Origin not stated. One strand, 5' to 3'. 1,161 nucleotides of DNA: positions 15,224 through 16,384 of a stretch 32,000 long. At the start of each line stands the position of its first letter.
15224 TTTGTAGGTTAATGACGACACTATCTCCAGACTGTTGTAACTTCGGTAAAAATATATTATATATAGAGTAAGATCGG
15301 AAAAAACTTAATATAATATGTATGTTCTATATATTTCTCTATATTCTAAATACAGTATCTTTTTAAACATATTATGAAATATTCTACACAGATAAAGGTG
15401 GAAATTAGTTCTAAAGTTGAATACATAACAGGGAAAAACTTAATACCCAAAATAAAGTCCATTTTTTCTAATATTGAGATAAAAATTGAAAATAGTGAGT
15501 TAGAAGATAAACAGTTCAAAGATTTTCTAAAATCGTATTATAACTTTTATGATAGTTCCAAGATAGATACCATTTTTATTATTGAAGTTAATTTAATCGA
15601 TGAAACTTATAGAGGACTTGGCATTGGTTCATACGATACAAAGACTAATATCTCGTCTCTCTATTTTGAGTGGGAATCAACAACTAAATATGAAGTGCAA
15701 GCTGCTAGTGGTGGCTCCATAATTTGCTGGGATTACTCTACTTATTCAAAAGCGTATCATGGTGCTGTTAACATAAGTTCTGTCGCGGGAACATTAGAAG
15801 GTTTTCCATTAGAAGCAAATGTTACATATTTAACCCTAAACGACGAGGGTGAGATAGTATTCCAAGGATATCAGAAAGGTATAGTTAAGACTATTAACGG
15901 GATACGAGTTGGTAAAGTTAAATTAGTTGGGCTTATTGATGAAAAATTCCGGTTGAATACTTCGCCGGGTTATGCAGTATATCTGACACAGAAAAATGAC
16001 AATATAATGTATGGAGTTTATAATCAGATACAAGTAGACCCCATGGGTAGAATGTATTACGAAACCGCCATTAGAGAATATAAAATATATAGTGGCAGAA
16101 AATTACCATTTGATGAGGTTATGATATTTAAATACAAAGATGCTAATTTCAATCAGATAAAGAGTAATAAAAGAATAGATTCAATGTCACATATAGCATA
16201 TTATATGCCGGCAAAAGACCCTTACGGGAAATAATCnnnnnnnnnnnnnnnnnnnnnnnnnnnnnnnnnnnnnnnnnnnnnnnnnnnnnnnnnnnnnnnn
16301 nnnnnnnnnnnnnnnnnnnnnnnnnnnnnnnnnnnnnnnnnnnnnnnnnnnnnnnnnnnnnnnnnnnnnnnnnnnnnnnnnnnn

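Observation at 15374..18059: Orphan QueC-like PP-loop enzyme in a three-gene operon with an unknown 286-aa protein and a polytopic membrane protein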

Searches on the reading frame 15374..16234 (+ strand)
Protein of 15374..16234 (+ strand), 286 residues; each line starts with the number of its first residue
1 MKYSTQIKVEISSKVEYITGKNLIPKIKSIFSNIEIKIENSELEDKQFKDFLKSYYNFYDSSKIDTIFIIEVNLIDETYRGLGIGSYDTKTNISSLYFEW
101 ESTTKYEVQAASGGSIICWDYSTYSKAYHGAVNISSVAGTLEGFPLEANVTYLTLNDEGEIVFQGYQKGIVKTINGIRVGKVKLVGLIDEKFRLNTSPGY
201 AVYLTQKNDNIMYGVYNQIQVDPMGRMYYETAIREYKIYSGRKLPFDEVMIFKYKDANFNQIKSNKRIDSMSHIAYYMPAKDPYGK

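Call 4: search_protein_families(library=pfam, proteins=[window:15374-16234:+], max_evalue=0.1)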
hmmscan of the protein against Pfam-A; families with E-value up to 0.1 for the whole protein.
window:15374-16234:+ (286 aa): 1 family
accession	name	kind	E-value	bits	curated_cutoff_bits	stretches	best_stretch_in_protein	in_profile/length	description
PF24684.1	Vgb_lyase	-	0.0078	15.5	50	1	175-242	116-180/290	Virginiamycin B lyase family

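Call 5: search_protein_families(library=ncbifam, proteins=[window:15374-16234:+], max_evalue=0.1)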
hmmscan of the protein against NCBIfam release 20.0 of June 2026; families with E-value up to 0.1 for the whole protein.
window:15374-16234:+ (286 aa): 0 families

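Call 6: search_protein_families(library=padloc, proteins=[window:15374-16234:+], max_evalue=0.1)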
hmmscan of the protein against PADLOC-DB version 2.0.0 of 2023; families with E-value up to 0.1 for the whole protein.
window:15374-16234:+ (286 aa): 0 families

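Call 8: find_homologous_proteins(query=window:15374-16234:+, max_evalue=0.001)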
Query window:15374-16234:+ (286 aa): 6 proteins with E <= 0.001 among 715 candidates.
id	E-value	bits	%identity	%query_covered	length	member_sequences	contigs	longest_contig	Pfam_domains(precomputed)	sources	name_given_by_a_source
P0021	2.0e-165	567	93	97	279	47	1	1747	-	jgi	jgi:hypothetical protein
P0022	6.5e-162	556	90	97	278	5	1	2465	-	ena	-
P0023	9.7e-158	542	90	97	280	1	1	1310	-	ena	-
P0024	3.0e-115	403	71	97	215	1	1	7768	-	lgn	-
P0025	1.3e-109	384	93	67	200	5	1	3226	-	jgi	jgi:hypothetical protein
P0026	2.5e-105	370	61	94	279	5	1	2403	-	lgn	-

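Call 33: predict_structure(alignment_id=A2)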
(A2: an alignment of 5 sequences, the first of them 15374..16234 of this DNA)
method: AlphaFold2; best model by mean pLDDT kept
length: 286 residues; sequences in the alignment: 5
mean_pLDDT: 33.9   pTM: 0.22
mean pLDDT of the five models: 33.9, 31.9, 31.6, 31.5, 29.9
residues with pLDDT >= 90: 0; 70-90: 0; 50-70: 0; < 50: 286
segments of 3 or more residues with pLDDT < 50: 1-286
pLDDT, mean of each block of 10 residues (from residue 1): 22 21 30 23 36 38 36 37 40 36 32 33 25 29 31 32 28 25 26 32 42 37 44 47 46 45 36 38 34
secondary structure, 60 per line:
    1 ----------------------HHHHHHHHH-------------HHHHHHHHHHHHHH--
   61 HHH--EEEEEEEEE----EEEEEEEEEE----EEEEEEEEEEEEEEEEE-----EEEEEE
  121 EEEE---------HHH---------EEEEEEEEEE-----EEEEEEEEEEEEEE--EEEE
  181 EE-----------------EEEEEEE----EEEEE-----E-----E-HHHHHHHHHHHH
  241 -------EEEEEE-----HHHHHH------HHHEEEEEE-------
elements in order: H23-31 H45-58 E66-74 E79-88 E93-109 E115-124 E146-155 E161-174 E177-182 E200-206 E211-215 H229-240 E248-253 H259-264 E274-279

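Call 39: search_protein_representatives(alignment_id=A2)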
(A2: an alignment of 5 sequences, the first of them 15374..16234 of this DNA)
Query: 5 sequences, 278 profile positions. Proteins with E-value up to 0.001 (for the whole library): 26; up to 1e-10: 12; up to 1e-30: 4. The best 26 are listed.
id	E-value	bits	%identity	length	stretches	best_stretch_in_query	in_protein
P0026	1.5e-153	526.4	-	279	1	1-278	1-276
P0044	1.9e-58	214.4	-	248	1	55-273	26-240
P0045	2.3e-49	184.6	-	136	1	144-273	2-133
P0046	2.8e-41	158.1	-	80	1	186-264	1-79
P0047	2.7e-20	89.3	-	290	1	63-277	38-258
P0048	2.9e-19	85.9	-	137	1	158-272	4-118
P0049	6.5e-17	78.2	-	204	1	97-273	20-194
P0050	5.5e-16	75.1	-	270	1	69-274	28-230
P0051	2.9e-15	72.8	-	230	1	65-249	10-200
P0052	5.3e-15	71.9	-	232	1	66-272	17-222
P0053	4.1e-14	69.0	-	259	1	102-277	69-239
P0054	1.6e-12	63.8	-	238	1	96-274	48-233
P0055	2.8e-10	56.4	-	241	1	61-250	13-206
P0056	5.7e-10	55.4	-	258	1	69-277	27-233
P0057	1.2e-09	54.3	-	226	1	70-273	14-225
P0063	4.2e-05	39.4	-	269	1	102-274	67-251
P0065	8.1e-05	38.5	-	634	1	66-256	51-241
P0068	8.0e-04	35.2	-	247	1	62-248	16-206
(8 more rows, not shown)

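Call 42: search_protein_families(library=pfam, proteins=[P0044, P0047, P0050, P0051, P0052, P0055, P0057, P0063, P0065, P0068], max_evalue=1)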
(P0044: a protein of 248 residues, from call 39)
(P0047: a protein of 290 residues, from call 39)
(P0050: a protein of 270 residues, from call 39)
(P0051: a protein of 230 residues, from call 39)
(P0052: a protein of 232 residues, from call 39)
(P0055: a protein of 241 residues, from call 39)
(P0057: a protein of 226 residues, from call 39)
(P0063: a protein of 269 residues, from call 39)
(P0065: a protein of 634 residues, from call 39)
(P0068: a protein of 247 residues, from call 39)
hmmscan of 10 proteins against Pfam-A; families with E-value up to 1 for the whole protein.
P0044 (248 aa): 0 families

P0047 (290 aa): 0 families

P0050 (270 aa): 0 families

P0051 (230 aa): 0 families

P0052 (232 aa): 2 families
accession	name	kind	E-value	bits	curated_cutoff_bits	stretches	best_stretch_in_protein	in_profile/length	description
PF18510.6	NUC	-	0.015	16.3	25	1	75-179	26-130/162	Nuclease domain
PF16742.10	IL17R_D_N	-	0.031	14.7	25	1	129-195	51-116/122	N-terminus of interleukin 17 receptor D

P0055 (241 aa): 0 families

P0057 (226 aa): 0 families

P0063 (269 aa): 0 families

P0065 (634 aa): 4 families
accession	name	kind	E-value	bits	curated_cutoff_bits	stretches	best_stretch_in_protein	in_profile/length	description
PF18204.6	PGF-CTERM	-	0.00023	21.5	18.8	1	613-632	4-23/23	PGF-CTERM motif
PF17936.7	Big_6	-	0.00056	20.6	27.6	1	532-596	16-77/83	Bacterial Ig domain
PF09136.16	Glucodextran_B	-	0.008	16.5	27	1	531-599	19-79/83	Glucodextranase, domain B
PF17963.7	Big_9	-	0.046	15.1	23.6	1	529-599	17-88/89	Bacterial Ig domain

P0068 (247 aa): 0 families

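Call 43: list_cluster_members(proteins=[P0044, P0047, P0050, P0051, P0052, P0055, P0057, P0063, P0065, P0068])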
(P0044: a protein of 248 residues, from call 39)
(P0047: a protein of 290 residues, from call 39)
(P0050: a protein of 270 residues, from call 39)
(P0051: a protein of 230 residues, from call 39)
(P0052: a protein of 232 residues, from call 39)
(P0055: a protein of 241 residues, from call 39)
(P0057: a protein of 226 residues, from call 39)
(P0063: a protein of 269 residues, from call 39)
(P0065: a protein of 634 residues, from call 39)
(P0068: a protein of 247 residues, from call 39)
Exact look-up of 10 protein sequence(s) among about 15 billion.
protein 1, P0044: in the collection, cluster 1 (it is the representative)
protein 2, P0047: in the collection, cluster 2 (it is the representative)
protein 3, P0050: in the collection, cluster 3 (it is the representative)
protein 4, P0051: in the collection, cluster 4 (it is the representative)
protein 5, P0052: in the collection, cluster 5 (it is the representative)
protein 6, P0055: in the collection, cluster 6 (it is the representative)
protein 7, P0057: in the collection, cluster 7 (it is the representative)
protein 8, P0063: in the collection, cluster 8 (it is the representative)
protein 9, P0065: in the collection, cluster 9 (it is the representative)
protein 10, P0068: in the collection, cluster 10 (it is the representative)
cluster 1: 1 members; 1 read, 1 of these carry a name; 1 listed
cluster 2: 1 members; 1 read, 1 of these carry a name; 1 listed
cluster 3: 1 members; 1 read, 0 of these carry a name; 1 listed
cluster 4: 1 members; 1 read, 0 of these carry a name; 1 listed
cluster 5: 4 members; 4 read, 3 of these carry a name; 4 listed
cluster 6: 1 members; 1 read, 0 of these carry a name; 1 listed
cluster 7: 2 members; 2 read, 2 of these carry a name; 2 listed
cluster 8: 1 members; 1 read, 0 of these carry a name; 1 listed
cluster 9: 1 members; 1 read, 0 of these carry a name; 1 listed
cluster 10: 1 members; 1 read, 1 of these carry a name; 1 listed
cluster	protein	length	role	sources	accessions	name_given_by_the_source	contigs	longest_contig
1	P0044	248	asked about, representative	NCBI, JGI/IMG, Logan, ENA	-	hypothetical protein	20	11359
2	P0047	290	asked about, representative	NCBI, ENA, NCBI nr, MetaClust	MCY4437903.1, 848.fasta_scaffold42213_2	MAG: hypothetical protein OXE05_11290 [Chloroflexi bacterium] | hypothetical protein [Chloroflexota bacterium] | \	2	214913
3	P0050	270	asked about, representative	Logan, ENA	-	-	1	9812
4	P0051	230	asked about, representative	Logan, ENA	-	-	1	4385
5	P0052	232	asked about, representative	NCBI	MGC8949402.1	MAG: hypothetical protein ACP5OK_08730 [Thermoprotei archaeon]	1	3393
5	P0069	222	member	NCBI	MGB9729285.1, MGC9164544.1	MAG: hypothetical protein ACP5GU_02275 [Thermoprotei archaeon]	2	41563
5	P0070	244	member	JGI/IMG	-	hypothetical protein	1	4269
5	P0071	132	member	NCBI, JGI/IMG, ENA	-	-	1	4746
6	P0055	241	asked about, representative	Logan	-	-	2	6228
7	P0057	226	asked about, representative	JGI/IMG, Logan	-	hypothetical protein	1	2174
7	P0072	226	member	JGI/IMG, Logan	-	hypothetical protein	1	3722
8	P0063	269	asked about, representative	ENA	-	-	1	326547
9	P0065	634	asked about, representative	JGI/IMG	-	-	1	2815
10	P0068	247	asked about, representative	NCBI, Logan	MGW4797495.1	hypothetical protein ACWEPC_34255 [Nonomuraea sp. NPDC004297]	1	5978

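Call 44: find_encoding_contigs(protein=P0047, flank=8000, max_places=1)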
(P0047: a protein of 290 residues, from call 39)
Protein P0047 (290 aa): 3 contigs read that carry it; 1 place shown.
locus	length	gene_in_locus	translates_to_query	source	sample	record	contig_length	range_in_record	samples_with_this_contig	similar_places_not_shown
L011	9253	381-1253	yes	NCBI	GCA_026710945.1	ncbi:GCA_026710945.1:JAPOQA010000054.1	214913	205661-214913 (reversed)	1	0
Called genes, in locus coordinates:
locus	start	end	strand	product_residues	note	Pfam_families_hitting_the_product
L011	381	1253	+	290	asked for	-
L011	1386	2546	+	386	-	PF01135:PCMT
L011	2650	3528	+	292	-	PF02463:SMC_N (faint), PF00005:ABC_tran, PF13304:AAA_21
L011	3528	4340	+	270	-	PF01061:ABC2_membrane, PF12698:ABC2_membrane_3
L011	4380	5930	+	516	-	PF00501:AMP-binding, PF13193:AMP-binding_C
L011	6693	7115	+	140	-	-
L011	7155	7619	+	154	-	PF05014:Nuc_deoxyrib_tr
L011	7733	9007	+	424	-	PF00174:Oxidored_molyb, PF03404:Mo-co_dimer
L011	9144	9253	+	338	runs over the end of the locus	PF00005:ABC_tran, PF13304:AAA_21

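Call 45: find_encoding_contigs(protein=P0044, flank=8000, max_places=2)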
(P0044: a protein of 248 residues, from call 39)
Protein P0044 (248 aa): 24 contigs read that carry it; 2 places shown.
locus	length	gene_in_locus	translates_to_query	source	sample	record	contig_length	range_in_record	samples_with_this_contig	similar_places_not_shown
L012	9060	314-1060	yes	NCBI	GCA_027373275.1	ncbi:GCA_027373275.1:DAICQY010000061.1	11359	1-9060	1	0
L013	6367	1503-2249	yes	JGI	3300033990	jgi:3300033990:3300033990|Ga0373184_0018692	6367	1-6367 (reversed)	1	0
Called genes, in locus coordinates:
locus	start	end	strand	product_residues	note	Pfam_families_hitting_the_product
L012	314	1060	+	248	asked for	-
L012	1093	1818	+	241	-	PF06508:QueC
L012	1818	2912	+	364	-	-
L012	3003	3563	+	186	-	PF01965:DJ-1_PfpI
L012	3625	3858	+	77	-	-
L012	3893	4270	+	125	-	PF12680:SnoaL_2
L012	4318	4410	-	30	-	-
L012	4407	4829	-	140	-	-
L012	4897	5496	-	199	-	-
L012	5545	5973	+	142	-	-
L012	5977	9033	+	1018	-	PF12419:DUF3670, PF04851:ResIII, PF00176:SNF2-rel_dom, PF00270:DEAD (faint), PF00271:Helicase_C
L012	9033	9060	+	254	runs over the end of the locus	-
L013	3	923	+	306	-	?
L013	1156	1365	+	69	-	-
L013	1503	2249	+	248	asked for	-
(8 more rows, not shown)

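Call 47: search_solved_structures(query=A5, max_evalue=10, show_alignments=3)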
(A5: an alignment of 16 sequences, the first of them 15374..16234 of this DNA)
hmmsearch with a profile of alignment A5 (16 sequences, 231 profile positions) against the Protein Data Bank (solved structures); distinct sequences matched with E-value up to 10: 0.

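Call 53: find_related_loci(query=A6, collection=genome_contigs, flank=8000)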
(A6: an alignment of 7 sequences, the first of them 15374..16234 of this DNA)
Query A6 (286 aa) in genome_contigs; peptide patterns used: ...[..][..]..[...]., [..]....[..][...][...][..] (x = any residue, [..] = any of these).
61 stretches matched a pattern; 2 encode a relative of the query (tblastn E <= 1e-3); 2 distinct loci.
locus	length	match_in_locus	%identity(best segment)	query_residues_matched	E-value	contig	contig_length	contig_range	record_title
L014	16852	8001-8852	93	4-286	2e-174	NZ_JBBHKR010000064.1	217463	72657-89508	Stygiolobus sp. CP850M NODE_1_length_217463_cov_26.761482, whole genome shotgun sequence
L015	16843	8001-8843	90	6-286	5e-171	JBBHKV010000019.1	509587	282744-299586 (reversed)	Sulfolobaceae archaeon RB850M NODE_1_length_509587_cov_26.119988, whole genome shotgun sequence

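Call 55: find_related_loci(query=A6, collection=metagenome_contigs, flank=8000)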
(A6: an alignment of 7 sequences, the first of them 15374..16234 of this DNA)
Query A6 (286 aa) in metagenome_contigs; peptide patterns used: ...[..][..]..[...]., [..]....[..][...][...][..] (x = any residue, [..] = any of these).
92 stretches matched a pattern; 11 encode a relative of the query (tblastn E <= 1e-3); 11 distinct loci.
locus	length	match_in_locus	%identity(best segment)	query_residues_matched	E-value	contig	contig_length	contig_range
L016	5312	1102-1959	94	1-286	0e+0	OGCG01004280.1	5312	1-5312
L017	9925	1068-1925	93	1-286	7e-179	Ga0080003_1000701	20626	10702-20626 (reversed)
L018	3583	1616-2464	94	4-286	0e+0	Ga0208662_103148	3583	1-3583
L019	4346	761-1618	93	1-286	0e+0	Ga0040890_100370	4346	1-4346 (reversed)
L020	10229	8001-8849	92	4-286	2e-173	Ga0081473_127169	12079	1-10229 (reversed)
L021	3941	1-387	94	158-286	1e-78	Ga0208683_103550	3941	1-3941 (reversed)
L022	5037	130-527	90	154-286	1e-68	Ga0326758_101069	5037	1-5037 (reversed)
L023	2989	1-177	95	228-286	5e-33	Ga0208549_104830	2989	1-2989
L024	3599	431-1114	29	69-286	7e-25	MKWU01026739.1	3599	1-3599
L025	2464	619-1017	26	101-228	4e-7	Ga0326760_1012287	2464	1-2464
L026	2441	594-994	50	101-228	1e-6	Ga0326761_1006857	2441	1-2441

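Call 56: predict_structure(alignment_id=A5)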
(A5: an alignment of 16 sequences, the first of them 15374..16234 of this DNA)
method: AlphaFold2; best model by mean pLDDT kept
length: 286 residues; sequences in the alignment: 16
mean_pLDDT: 88.1   pTM: 0.85
mean pLDDT of the five models: 88.1, 86.9, 86.7, 86.3, 86.0
residues with pLDDT >= 90: 214; 70-90: 46; 50-70: 6; < 50: 20
segments of 3 or more residues with pLDDT < 50: 1-19
pLDDT, mean of each block of 10 residues (from residue 1): 36 39 80 92 93 83 94 95 95 95 90 85 94 96 96 94 96 93 96 88 95 95 93 96 96 91 92 95 65
secondary structure, 60 per line:
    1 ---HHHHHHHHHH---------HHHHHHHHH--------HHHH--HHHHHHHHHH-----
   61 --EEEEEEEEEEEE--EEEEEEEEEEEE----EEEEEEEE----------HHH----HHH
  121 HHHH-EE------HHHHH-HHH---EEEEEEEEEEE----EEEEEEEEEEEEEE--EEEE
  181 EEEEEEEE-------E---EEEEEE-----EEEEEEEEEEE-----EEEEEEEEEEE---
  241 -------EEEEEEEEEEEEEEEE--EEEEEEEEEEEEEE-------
elements in order: H4-13 H23-31 H40-43 H46-55 E63-74 E77-88 E93-100 H118-124 H134-138 E146-156 E161-174 E177-188 E200-205 E211-221 E227-237 E248-263 E266-279

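Call 59: fold_search(model_id=the predicted structure, library=pdb)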
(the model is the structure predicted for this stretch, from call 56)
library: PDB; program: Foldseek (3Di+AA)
matches with E <= 10: 1722; with E <= 0.001: 1271
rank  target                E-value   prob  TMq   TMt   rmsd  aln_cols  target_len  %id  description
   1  1xa9                  4.9e-14  1.00  0.61  0.76   3.3       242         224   10  Crystal structure of yellow fluorescent protein zFP538 K66M green mutant (released 2005-02-08)
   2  4b30_B                6.1e-14  1.00  0.64  0.79   2.8       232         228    9  Structure of the mutant V44A of the fluorescent protein KillerRed (released 2013-01-16)
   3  7ydq                  1.1e-13  1.00  0.59  0.30   7.3       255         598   10  Structure of PfNT1(Y190A)-GFP in complex with GSK4 (released 2023-04-26)
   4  8b2y_C                1.2e-13  1.00  0.62  0.76   3.1       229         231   12  Structure of the weakly red fluorescent protein csiFP4 from Clytia simplex (released 2023-09-27)
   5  3wck_C                1.3e-13  1.00  0.59  0.74   3.8       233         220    9  Crystal structure of monomeric photosensitizing fluorescent protein, Supernova (released 2013-10-02)
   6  3wck_G                1.6e-13  1.00  0.59  0.76   3.5       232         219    8  Crystal structure of monomeric photosensitizing fluorescent protein, Supernova (released 2013-10-02)
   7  5bql_D                1.9e-13  1.00  0.60  0.77   3.8       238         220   10  Fluorescent protein cyOFP (released 2016-06-01)
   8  2wiq_B                2.0e-13  1.00  0.63  0.78   3.1       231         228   10  Fluorescent protein KillerRed in the native state (released 2009-08-11)
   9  8b2y_A                2.0e-13  1.00  0.63  0.76   3.0       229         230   12  Structure of the weakly red fluorescent protein csiFP4 from Clytia simplex (released 2023-09-27)
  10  8q6w                  2.0e-13  1.00  0.61  0.80   3.5       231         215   10  LSSmOrange - Directionality of Optical Properties of Fluorescent Proteins (released 2024-08-28)
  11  3vk1                  2.3e-13  1.00  0.60  0.77   3.7       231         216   10  Green-fluorescent variant of the non-fluorescent chromoprotein Rtms5 (released 2012-06-06)
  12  2z6x_B                2.4e-13  1.00  0.60  0.78   3.5       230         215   10  Crystal structure of 22G, the wild-type protein of the photoswitchable GFP-like protein Dronpa (released 2008-07-22)
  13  2wiq_A                2.7e-13  1.00  0.62  0.77   3.3       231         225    8  Fluorescent protein KillerRed in the native state (released 2009-08-11)
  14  7cao                  2.7e-13  1.00  0.62  0.76   3.5       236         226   11  Crystal structure of red chromoprotein from Olindias formosa (released 2022-04-20)
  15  6nqr_C                3.0e-13  1.00  0.59  0.76   3.9       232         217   10  Crystal structure of fast switching M159T mutant of fluorescent protein Dronpa (Dronpa2)- Y63(3-NO2Y) (released 2019-06-12)
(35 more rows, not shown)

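Call 69: find_encoding_contigs(protein=P0063, flank=8000, max_places=1)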
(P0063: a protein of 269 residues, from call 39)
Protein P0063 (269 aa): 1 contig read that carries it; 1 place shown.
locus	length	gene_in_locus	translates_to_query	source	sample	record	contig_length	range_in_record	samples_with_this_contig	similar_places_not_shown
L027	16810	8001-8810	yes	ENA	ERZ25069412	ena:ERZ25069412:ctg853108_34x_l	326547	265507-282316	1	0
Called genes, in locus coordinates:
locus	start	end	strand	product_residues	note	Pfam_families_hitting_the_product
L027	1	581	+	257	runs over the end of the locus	PF04446:Thg1, PF14413:Thg1C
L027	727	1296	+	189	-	-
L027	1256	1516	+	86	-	PF04255:DUF433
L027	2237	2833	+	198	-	PF13098:Thioredoxin_2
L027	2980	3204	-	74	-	-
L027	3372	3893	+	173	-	-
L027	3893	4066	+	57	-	-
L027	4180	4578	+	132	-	-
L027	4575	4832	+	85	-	PF04255:DUF433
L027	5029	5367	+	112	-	-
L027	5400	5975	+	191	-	PF06414:Zeta_toxin (weak), PF13671:AAA_33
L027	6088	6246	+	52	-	-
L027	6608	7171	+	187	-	-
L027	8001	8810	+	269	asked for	-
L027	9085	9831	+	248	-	-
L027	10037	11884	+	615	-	PF02543:Carbam_trans_N, PF16861:Carbam_trans_C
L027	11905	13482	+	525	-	-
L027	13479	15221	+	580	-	PF00664:ABC_membrane, PF00005:ABC_tran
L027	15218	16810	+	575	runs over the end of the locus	PF00664:ABC_membrane, PF00005:ABC_tran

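Call 70: find_encoding_contigs(protein=P0069, flank=8000, max_places=1)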
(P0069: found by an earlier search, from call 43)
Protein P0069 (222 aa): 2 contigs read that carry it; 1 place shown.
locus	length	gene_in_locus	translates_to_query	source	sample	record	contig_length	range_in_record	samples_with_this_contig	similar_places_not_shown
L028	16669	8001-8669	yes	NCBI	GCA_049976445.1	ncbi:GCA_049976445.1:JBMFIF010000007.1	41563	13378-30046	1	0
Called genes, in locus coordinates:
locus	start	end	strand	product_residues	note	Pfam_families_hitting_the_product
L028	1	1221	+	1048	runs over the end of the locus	PF00270:DEAD, PF04851:ResIII, PF00271:Helicase_C (faint), PF14890:Intein_splicing, PF19306:WHD_Lhr, PF08494:DEAD_assoc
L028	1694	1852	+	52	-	-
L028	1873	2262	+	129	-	PF03703:bPH_2, PF05120:GvpG (weak)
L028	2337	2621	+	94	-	-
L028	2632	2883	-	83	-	PF13337:BrxL_ATPase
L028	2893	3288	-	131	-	PF01850:PIN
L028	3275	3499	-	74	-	-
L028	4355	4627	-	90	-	-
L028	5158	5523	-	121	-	PF27276:MJ0349 (faint)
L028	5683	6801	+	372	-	PF00155:Aminotran_1_2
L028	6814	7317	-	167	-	-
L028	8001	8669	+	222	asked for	-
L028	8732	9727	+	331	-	PF00583:Acetyltransf_1 (faint)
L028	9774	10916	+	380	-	-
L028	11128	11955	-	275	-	PF07282:Cas12f1-like_TNB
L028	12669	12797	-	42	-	-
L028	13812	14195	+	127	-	PF01909:NTP_transf_2, PF18765:Polbeta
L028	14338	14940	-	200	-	-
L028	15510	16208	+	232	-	PF00382:TFIIB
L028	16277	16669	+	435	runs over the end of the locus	PF00291:PALP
